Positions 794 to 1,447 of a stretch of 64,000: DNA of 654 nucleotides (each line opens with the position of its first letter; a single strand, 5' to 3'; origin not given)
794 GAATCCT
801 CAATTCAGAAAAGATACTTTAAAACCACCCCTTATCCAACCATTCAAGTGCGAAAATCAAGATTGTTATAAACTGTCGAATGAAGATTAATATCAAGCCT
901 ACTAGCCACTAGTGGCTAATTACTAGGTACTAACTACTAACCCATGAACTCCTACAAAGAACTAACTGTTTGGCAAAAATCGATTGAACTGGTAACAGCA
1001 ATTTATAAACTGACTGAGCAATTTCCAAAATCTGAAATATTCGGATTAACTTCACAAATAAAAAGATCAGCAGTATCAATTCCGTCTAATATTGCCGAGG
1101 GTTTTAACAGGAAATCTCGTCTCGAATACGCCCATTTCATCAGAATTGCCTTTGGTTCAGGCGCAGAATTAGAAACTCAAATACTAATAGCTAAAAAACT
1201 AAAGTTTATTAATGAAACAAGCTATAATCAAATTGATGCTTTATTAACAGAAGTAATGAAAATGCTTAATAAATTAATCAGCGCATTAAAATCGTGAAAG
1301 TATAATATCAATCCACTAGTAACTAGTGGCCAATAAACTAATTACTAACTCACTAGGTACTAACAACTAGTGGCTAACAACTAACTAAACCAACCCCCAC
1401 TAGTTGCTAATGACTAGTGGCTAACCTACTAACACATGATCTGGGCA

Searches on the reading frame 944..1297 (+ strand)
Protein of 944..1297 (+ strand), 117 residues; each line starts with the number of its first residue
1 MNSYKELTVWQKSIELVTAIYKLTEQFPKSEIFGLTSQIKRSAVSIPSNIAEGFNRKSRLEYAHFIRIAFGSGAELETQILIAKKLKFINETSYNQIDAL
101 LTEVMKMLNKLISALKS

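Call 72: search_protein_families(library=pfam, proteins=[window:944-1297:+], max_evalue=0.001)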
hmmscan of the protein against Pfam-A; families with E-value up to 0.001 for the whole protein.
window:944-1297:+ (117 aa): 2 families
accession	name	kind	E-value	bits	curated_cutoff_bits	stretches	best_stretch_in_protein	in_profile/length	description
PF05635.17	23S_rRNA_IVP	-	4.4e-41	139.8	33.8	1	5-110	1-106/106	23S rRNA-intervening sequence protein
PF22296.2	bAvd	-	2.9e-08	34.6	40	1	10-112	4-104/107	bAvd-like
